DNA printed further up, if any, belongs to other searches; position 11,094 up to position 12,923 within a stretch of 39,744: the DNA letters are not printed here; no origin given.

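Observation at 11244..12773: MIO-family ammonia-lyase with Ala-Cys-Gly instead of Ala-Ser-Gly, unusual selectivity residues, and an AT-only inverted repeat bracketing the MIO-loop codons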

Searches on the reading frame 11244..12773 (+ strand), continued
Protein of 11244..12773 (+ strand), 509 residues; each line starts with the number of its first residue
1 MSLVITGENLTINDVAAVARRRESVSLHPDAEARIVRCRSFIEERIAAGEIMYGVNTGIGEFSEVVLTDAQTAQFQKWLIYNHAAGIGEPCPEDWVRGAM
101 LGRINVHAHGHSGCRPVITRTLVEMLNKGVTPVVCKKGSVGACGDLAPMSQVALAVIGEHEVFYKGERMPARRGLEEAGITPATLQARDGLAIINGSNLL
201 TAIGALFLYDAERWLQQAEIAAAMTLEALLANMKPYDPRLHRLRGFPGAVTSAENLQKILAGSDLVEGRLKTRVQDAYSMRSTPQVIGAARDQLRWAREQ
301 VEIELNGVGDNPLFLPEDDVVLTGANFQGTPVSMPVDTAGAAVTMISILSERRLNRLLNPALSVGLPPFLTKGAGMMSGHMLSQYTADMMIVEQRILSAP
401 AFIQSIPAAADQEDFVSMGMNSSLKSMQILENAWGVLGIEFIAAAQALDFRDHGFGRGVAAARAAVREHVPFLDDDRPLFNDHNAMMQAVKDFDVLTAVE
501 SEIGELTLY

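Call 31: search_protein_representatives(protein=window:11244-12773:+)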
Query: 509 residues. Proteins with E-value up to 0.001 (for the whole library): 13071; up to 1e-10: 7373; up to 1e-30: 2469. The best 150 are listed.
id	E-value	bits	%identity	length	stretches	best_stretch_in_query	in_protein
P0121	1.0e-173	594.8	54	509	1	1-500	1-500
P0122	1.9e-141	488.4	49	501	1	1-502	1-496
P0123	3.7e-140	484.1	59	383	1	125-507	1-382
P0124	1.3e-133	462.5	46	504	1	5-500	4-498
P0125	2.4e-125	435.3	43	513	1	3-506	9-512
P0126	6.1e-124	430.7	62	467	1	1-320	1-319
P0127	1.4e-120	419.6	69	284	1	224-506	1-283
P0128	3.8e-120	418.2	43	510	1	3-505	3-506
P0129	3.6e-118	411.6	56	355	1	1-352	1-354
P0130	7.3e-118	410.6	45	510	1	3-507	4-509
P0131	1.2e-117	409.9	53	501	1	67-451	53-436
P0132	1.6e-117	409.5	44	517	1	2-504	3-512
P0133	2.2e-115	402.5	43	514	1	3-500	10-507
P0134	2.7e-115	402.2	43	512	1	5-506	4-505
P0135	3.3e-114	398.5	40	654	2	3-366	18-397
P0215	1.9e-95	336.7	40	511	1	3-506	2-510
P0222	4.7e-94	332.1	38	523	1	3-489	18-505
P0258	5.5e-90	318.7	38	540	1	3-500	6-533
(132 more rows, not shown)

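Call 36: find_related_loci(query=window:11244-12773:+, collection=genome_contigs, flank=10000)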
Query window:11244-12773:+ (509 aa) in genome_contigs; peptide patterns used: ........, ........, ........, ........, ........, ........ (x = any residue, [..] = any of these).
323 stretches matched a pattern; 304 encode a relative of the query (tblastn E <= 1e-3); the best 80 are kept; 80 distinct loci.
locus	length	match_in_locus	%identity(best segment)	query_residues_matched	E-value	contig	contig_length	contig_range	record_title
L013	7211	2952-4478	89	1-509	0e+0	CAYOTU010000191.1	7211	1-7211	MAG TPA_asm: uncultured Myxococcales bacterium isolate binchicken_co181_635 genome assembly, contig: NODE_22423_length_7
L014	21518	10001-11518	76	1-506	0e+0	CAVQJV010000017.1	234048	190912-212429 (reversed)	MAG: uncultured Acidobacteriota bacterium isolate MFD09779.bin.2.172 genome assembly, contig: contig_34777, whole genome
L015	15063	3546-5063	75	1-506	0e+0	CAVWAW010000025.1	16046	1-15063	MAG: uncultured Acidobacteriota bacterium isolate MFD03804.bin.1.249 genome assembly, contig: contig_77119, whole genome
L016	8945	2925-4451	73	1-509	0e+0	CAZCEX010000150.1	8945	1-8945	MAG TPA_asm: uncultured Thermoanaerobaculia bacterium isolate SRP155585_co2_217 genome assembly, contig: NODE_6209_lengt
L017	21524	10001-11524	73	1-509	0e+0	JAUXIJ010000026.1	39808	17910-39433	MAG: Candidatus Cloacimonadota bacterium isolate CSMAG_2978 CSMAG_2978_k119_300101_length_39808_cov_10.9604, whole genom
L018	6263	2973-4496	73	1-509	0e+0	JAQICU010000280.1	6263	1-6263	MAG: Candidatus Cloacimonadota bacterium isolate GH32 k119_152581, whole genome shotgun sequence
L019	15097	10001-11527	74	1-509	0e+0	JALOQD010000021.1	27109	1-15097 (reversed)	MAG: Myxococcota bacterium isolate Prado146 scaffold_1637, whole genome shotgun sequence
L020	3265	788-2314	72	1-509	0e+0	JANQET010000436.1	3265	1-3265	MAG: Myxococcota bacterium isolate PL23a_bin.40 k99_4229845, whole genome shotgun sequence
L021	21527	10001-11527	72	1-509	0e+0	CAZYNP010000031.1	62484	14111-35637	MAG TPA_asm: uncultured Cytophagia bacterium isolate binchicken_co274_472 genome assembly, contig: NODE_1201_length_6248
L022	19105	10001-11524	73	1-509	0e+0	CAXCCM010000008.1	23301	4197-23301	MAG TPA_asm: uncultured bacterium isolate SRR3724644_metabat2_40 genome assembly, contig: ERZ4200978.733, whole genome s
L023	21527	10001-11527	74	1-509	0e+0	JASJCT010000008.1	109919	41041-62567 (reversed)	MAG: Myxococcota bacterium isolate MO_167.B37 MO_167.c_80, whole genome shotgun sequence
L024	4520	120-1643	72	1-509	0e+0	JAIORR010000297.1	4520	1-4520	MAG: Candidatus Cloacimonadota bacterium isolate SMBSF23 20074_Bin_4_contigs_1_c_000000002486, whole genome shotgun sequ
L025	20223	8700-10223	73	1-509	0e+0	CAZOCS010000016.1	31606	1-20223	MAG TPA_asm: uncultured Candidatus Cloacimonadota bacterium isolate SRP167671_co2_64 genome assembly, contig: NODE_1881_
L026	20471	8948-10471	73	1-509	0e+0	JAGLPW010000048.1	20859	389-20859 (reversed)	MAG: Candidatus Cloacimonadota bacterium isolate RS_8_23 ROV157_8.bin.23.fa_48, whole genome shotgun sequence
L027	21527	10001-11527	73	1-509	0e+0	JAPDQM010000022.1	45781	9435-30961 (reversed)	MAG: candidate division KSB1 bacterium isolate JZ4_201803_bins_154 JZ-4_201803_bins_154_scaffold_22, whole genome shotgu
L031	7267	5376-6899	72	1-509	0e+0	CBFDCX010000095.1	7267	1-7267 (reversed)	MAG TPA_asm: uncultured bacterium isolate SRR26215684_binner13_Refined_72 genome assembly, contig: ERZ25073497.6413, who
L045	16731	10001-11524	73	1-509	0e+0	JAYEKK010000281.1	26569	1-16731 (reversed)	MAG: Candidatus Cloacimonadota bacterium isolate MAG139 MAG139_281, whole genome shotgun sequence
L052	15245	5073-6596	71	1-509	0e+0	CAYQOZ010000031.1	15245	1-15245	MAG TPA_asm: uncultured Candidatus Cloacimonadota bacterium isolate SRP077602_co7_565 genome assembly, contig: NODE_1874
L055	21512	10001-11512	73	1-505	0e+0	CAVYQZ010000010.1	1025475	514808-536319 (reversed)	MAG: Candidatus Aminicenantes bacterium isolate MFD04716.bin.2.288 genome assembly, contig: contig_5963, whole genome sh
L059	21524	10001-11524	72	1-509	0e+0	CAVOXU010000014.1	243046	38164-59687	MAG: Chrysiogenales bacterium isolate MFD09964.bin.3.354 genome assembly, contig: contig_687, whole genome shotgun seque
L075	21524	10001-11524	71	1-509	0e+0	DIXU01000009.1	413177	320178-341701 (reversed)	MAG TPA_asm: Candidatus Aminicenantes bacterium UBA6072 UBA6072_contig_31, whole genome shotgun sequence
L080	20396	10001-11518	70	1-506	0e+0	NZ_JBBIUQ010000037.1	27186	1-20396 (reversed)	MAG: Ignavibacterium sp. isolate EPF170215_bin_57 NODE_875_length_27186_cov_11.1173, whole genome shotgun sequence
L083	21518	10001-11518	70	1-506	0e+0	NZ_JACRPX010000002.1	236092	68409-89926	MAG: Ignavibacterium album isolate NC_groundwater_1998_Pr3_S-0.65um_35_12 SR2-18-Sp65_coassembly_scaffold_122195, whole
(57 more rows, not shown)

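Call 41: search_protein_families(library=pfam, proteins=[L075:7995-9881:-, L080:11620-12993:+, L027:17819-18814:-, L031:4671-5345:+, L052:1199-4363:+, L045:7755-8645:+, L025:11729-13834:+, L059:14196-14837:+, L055:11876-12388:+], max_evalue=0.001)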
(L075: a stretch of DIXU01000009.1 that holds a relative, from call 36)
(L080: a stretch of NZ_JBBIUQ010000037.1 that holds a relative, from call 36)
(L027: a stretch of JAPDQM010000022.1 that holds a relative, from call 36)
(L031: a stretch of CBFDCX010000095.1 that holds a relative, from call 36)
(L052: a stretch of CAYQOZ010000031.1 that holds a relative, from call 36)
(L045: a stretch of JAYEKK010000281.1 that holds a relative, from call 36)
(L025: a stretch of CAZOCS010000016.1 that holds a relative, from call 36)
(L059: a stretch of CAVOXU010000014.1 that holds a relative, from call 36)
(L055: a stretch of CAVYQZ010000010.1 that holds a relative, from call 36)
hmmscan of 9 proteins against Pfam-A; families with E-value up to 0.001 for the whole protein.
L075:7995-9881:- (629 aa): 3 families
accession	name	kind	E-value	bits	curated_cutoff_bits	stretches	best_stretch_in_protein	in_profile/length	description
PF00183.23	HSP90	-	3.1e-112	376.6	24.4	1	226-622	80-487/518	Hsp90 protein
PF13589.12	HATPase_c_3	-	4e-12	46.8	25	1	42-158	4-95/137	Histidine kinase-, DNA gyrase B-, and HSP90-like ATPase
PF02518.31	HATPase_c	-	1.2e-06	29.3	26.4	1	45-195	10-109/111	Histidine kinase-, DNA gyrase B-, and HSP90-like ATPase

L080:11620-12993:+ (458 aa): 2 families
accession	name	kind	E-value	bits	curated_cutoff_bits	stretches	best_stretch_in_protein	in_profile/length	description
PF02646.22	RmuC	-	2.6e-110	368.5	26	1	140-437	1-290/291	RmuC family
PF24319.2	DUF7491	-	0.00017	22.2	30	1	36-114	7-85/90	Coiled-coil region of unknown function (DUF7491)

L027:17819-18814:- (332 aa): 9 families
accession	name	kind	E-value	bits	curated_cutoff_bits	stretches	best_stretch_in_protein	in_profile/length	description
PF00005.33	ABC_tran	-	1.2e-31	110.5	25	1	80-255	1-136/137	ABC transporter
PF13304.12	AAA_21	-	8.2e-16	59.4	27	1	94-289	3-302/304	AAA domain, putative AbiEii toxin, Type IV TA system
PF13476.12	AAA_23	-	1.3e-05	26.4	27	1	72-111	5-40/201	AAA domain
PF13166.12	AAA_13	-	6.4e-05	22.3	36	0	91-114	17-40/713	AAA domain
PF13175.12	AAA_15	-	0.00012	22.2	32.1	1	79-118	13-55/374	AAA ATPase domain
PF13401.12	AAA_22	-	0.00024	21.8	27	0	90-268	5-106/130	AAA domain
PF13514.12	AAA_27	-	0.0005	20.2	22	1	72-113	9-49/206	AAA domain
PF13555.12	AAA_29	-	0.00062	19.9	27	0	83-118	15-50/61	P-loop containing region of AAA domain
PF02463.25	SMC_N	-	0.00072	19.5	40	0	78-110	13-44/220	RecF/RecN/SMC N terminal domain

L031:4671-5345:+ (225 aa): 0 families

L052:1199-4363:+ (1055 aa): 2 families
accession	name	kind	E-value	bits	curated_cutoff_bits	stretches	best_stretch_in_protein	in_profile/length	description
PF18962.6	Por_Secre_tail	-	9.8e-09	35.8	27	1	976-1049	2-71/75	Secretion system C-terminal sorting domain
PF05547.17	Peptidase_M6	-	0.00062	19.5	22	0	267-302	227-264/294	Immune inhibitor A peptidase M6, catalytic domain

L045:7755-8645:+ (297 aa): 1 family
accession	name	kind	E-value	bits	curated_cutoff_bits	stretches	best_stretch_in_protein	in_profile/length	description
PF18935.5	DUF5683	-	3.2e-06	27.6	26.7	1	46-121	2-69/151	Family of unknown function (DUF5683)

L025:11729-13834:+ (702 aa): 5 families
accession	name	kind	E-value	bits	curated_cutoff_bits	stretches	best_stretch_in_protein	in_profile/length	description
PF13174.12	TPR_6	-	4e-21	74.6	26.3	0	89-122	1-33/33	Tetratricopeptide repeat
PF13432.12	TPR_16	-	2.1e-10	41.3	32.7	1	279-339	2-58/65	Tetratricopeptide repeat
PF14559.12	TPR_19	-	1.8e-08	35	25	1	249-307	3-58/68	Tetratricopeptide repeat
PF13525.12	YfiO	-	1.8e-05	25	25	0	168-212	49-91/203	Outer membrane lipoprotein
PF13428.12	TPR_14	-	2.5e-05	24.9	23.5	0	163-199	1-37/44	Tetratricopeptide repeat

L059:14196-14837:+ (214 aa): 1 family
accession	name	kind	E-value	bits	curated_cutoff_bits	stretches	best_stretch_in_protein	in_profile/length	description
PF06445.20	GyrI-like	-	2.7e-15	57.4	26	1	33-213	2-154/155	GyrI-like small molecule binding domain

L055:11876-12388:+ (171 aa): 0 families

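Call 42: search_protein_families(library=ncbifam, proteins=[L005:9547-11070:+, P0121, P0122, P0124, P0131, P0215, P0222, P0258, L083:10001-11518:+, P0013], max_evalue=1e-60)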
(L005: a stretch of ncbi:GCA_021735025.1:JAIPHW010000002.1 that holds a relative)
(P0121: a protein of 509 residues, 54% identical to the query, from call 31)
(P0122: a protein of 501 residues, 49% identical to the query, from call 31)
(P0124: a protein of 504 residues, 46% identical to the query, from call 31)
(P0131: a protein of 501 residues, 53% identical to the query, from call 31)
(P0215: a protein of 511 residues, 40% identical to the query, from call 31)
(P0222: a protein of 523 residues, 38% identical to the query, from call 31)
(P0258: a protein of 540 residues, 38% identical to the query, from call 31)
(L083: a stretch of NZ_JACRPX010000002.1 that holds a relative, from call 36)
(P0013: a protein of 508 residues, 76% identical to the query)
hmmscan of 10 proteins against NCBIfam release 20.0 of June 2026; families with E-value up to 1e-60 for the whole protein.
L005:9547-11070:+ (507 aa): 7 families
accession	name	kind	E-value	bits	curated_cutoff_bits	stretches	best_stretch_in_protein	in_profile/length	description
NF006871.0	PRK09367.1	subfamily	5.5e-209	695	524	1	3-500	4-501/505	histidine ammonia-lyase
TIGR01225.1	hutH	equivalog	3.9e-206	685.4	539.15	1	3-502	1-500/506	histidine ammonia-lyase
TIGR04475.1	Phe_D_beta_mut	equivalog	4.8e-129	431.3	800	1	6-489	5-507/510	phenylalanine aminomutase (D-beta-phenylalanine forming)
TIGR03832.1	Tyr_2_3_mutase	equivalog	1.8e-127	425.9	501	1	5-488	1-504/507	tyrosine 2,3-aminomutase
NF053541.1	FlxA_rubin_TAL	equivalog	1.3e-112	376.8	700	1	11-491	2-496/498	flexirubin biosynthesis tyrosine ammonia-lyase FlxA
NF041222.1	BagA_FevW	exception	9.9e-98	328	1000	1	4-498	2-521/529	bagremycin/ferroverdin biosynthesis tyrosine ammonia-lyase BagA/FevW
TIGR01226.1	phe_am_lyase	equivalog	1.4e-90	304.6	519.15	1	3-465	33-513/680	phenylalanine ammonia-lyase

P0121 (509 aa): 7 families
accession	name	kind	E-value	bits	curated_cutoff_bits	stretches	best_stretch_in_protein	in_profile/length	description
NF006871.0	PRK09367.1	subfamily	3.1e-153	511.1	524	1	2-501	3-503/505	histidine ammonia-lyase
TIGR01225.1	hutH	equivalog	8e-143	476.5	539.15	1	3-502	1-501/506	histidine ammonia-lyase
TIGR03832.1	Tyr_2_3_mutase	equivalog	3.3e-100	336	501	1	5-490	1-507/507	tyrosine 2,3-aminomutase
TIGR04475.1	Phe_D_beta_mut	equivalog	8.9e-95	318.3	800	1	7-483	7-502/510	phenylalanine aminomutase (D-beta-phenylalanine forming)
NF053541.1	FlxA_rubin_TAL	equivalog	1.7e-91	307.2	700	1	11-490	2-496/498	flexirubin biosynthesis tyrosine ammonia-lyase FlxA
NF041222.1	BagA_FevW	exception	3.2e-65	220.7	1000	1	4-501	2-525/529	bagremycin/ferroverdin biosynthesis tyrosine ammonia-lyase BagA/FevW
TIGR01226.1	phe_am_lyase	equivalog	2.7e-62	211.1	519.15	1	2-452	32-502/680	phenylalanine ammonia-lyase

P0122 (501 aa): 3 families
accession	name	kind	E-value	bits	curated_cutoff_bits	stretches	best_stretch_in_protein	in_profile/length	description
NF006871.0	PRK09367.1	subfamily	3e-106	356.1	524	1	2-488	3-496/505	histidine ammonia-lyase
TIGR01225.1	hutH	equivalog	5e-100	335.4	539.15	1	4-493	2-498/506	histidine ammonia-lyase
NF053541.1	FlxA_rubin_TAL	equivalog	3.2e-62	210.6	700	1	11-484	2-496/498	flexirubin biosynthesis tyrosine ammonia-lyase FlxA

P0124 (504 aa): 7 families
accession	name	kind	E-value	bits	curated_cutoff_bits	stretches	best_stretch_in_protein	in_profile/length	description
NF006871.0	PRK09367.1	subfamily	2.2e-168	561.1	524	1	2-498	4-502/505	histidine ammonia-lyase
TIGR01225.1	hutH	equivalog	3.5e-164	547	539.15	1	2-499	1-500/506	histidine ammonia-lyase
TIGR03832.1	Tyr_2_3_mutase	equivalog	2.4e-116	389.3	501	0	270-487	290-506/507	tyrosine 2,3-aminomutase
TIGR04475.1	Phe_D_beta_mut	equivalog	2.1e-107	359.9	800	1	6-488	7-509/510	phenylalanine aminomutase (D-beta-phenylalanine forming)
NF053541.1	FlxA_rubin_TAL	equivalog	5.7e-102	341.7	700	1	9-488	1-496/498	flexirubin biosynthesis tyrosine ammonia-lyase FlxA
NF041222.1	BagA_FevW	exception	1.2e-68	232.1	1000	1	4-497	3-523/529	bagremycin/ferroverdin biosynthesis tyrosine ammonia-lyase BagA/FevW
TIGR01226.1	phe_am_lyase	equivalog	4.5e-61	207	519.15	1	1-455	32-507/680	phenylalanine ammonia-lyase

P0131 (501 aa): 3 families
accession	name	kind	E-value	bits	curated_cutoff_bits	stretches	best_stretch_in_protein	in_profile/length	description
NF006871.0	PRK09367.1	subfamily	3e-102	342.9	524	1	53-454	68-471/505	histidine ammonia-lyase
TIGR01225.1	hutH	equivalog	2.9e-98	329.6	539.15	1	55-458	67-472/506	histidine ammonia-lyase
TIGR03832.1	Tyr_2_3_mutase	equivalog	6.9e-77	259.1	501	0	217-454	251-486/507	tyrosine 2,3-aminomutase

P0215 (511 aa): 7 families
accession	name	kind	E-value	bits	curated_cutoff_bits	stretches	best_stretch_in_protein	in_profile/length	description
NF006871.0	PRK09367.1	subfamily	3.6e-168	560.3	524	1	1-505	3-503/505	histidine ammonia-lyase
TIGR01225.1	hutH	equivalog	2.8e-165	550.6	539.15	1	2-507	1-502/506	histidine ammonia-lyase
TIGR03832.1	Tyr_2_3_mutase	equivalog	1.2e-124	416.7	501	1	4-493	1-506/507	tyrosine 2,3-aminomutase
TIGR04475.1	Phe_D_beta_mut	equivalog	1.1e-105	354.3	800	1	8-494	9-509/510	phenylalanine aminomutase (D-beta-phenylalanine forming)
NF041222.1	BagA_FevW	exception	9.4e-92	308.3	1000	1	4-505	3-525/529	bagremycin/ferroverdin biosynthesis tyrosine ammonia-lyase BagA/FevW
NF053541.1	FlxA_rubin_TAL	equivalog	2.7e-77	260.3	700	1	12-494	4-496/498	flexirubin biosynthesis tyrosine ammonia-lyase FlxA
TIGR01226.1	phe_am_lyase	equivalog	7.3e-74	249.3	519.15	1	2-455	33-502/680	phenylalanine ammonia-lyase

P0222 (523 aa): 7 families
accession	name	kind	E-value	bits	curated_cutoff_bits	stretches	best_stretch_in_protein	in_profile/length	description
NF006871.0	PRK09367.1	subfamily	8e-199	661.5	524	1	17-515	3-501/505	histidine ammonia-lyase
TIGR01225.1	hutH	equivalog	1.3e-195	650.6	539.15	1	18-516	1-499/506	histidine ammonia-lyase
TIGR03832.1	Tyr_2_3_mutase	equivalog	6.3e-120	401.1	501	1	21-503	2-504/507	tyrosine 2,3-aminomutase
TIGR04475.1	Phe_D_beta_mut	equivalog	2.6e-106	356.3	800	1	19-505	4-508/510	phenylalanine aminomutase (D-beta-phenylalanine forming)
NF053541.1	FlxA_rubin_TAL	equivalog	6.3e-105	351.5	700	1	26-504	2-494/498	flexirubin biosynthesis tyrosine ammonia-lyase FlxA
NF041222.1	BagA_FevW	exception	8.8e-81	272.1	1000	1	20-513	3-521/529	bagremycin/ferroverdin biosynthesis tyrosine ammonia-lyase BagA/FevW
TIGR01226.1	phe_am_lyase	equivalog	3.8e-74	250.2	519.15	1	12-464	27-499/680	phenylalanine ammonia-lyase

P0258 (540 aa): 7 families
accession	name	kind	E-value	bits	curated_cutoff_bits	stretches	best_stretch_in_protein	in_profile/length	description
NF006871.0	PRK09367.1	subfamily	6.8e-165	549.5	524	1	5-533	3-502/505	histidine ammonia-lyase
TIGR01225.1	hutH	equivalog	1.3e-155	518.7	539.15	1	6-533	1-499/506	histidine ammonia-lyase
TIGR03832.1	Tyr_2_3_mutase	equivalog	1.4e-108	363.6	501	1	8-513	1-497/507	tyrosine 2,3-aminomutase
TIGR04475.1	Phe_D_beta_mut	equivalog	2.8e-103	346.3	800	1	7-511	4-497/510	phenylalanine aminomutase (D-beta-phenylalanine forming)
NF053541.1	FlxA_rubin_TAL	equivalog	1.3e-85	287.8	700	1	56-512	41-485/498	flexirubin biosynthesis tyrosine ammonia-lyase FlxA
TIGR01226.1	phe_am_lyase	equivalog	3.4e-80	270.2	519.15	1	5-455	32-477/680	phenylalanine ammonia-lyase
NF041222.1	BagA_FevW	exception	1.8e-77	261.1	1000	1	8-531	3-522/529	bagremycin/ferroverdin biosynthesis tyrosine ammonia-lyase BagA/FevW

L083:10001-11518:+ (506 aa): 6 families
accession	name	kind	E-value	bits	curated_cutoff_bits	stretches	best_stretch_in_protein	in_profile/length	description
NF006871.0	PRK09367.1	subfamily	1.7e-158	528.4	524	1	2-500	3-502/505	histidine ammonia-lyase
TIGR01225.1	hutH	equivalog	1.2e-150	502.4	539.15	1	3-501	1-500/506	histidine ammonia-lyase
TIGR03832.1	Tyr_2_3_mutase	equivalog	8.2e-106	354.5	501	1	5-486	1-503/507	tyrosine 2,3-aminomutase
TIGR04475.1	Phe_D_beta_mut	equivalog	9.6e-102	341.2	800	1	7-485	7-504/510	phenylalanine aminomutase (D-beta-phenylalanine forming)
NF053541.1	FlxA_rubin_TAL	equivalog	2.2e-98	329.9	700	1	11-491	2-497/498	flexirubin biosynthesis tyrosine ammonia-lyase FlxA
TIGR01226.1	phe_am_lyase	equivalog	1.3e-61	208.8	519.15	1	3-455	33-505/680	phenylalanine ammonia-lyase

P0013 (508 aa): 7 families
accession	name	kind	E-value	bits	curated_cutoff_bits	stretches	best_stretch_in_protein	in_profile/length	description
NF006871.0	PRK09367.1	subfamily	2.2e-161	538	524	1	2-501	3-503/505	histidine ammonia-lyase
TIGR01225.1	hutH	equivalog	1.6e-152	508.5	539.15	1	3-502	1-501/506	histidine ammonia-lyase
TIGR03832.1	Tyr_2_3_mutase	equivalog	5.7e-109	364.9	501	1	5-490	1-507/507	tyrosine 2,3-aminomutase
TIGR04475.1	Phe_D_beta_mut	equivalog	2.7e-98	329.9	800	1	5-486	4-505/510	phenylalanine aminomutase (D-beta-phenylalanine forming)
NF053541.1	FlxA_rubin_TAL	equivalog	3.6e-92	309.4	700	1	11-489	2-495/498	flexirubin biosynthesis tyrosine ammonia-lyase FlxA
TIGR01226.1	phe_am_lyase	equivalog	8.7e-66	222.6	519.15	1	2-453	32-503/680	phenylalanine ammonia-lyase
NF041222.1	BagA_FevW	exception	3.4e-64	217.3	1000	1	4-498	2-522/529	bagremycin/ferroverdin biosynthesis tyrosine ammonia-lyase BagA/FevW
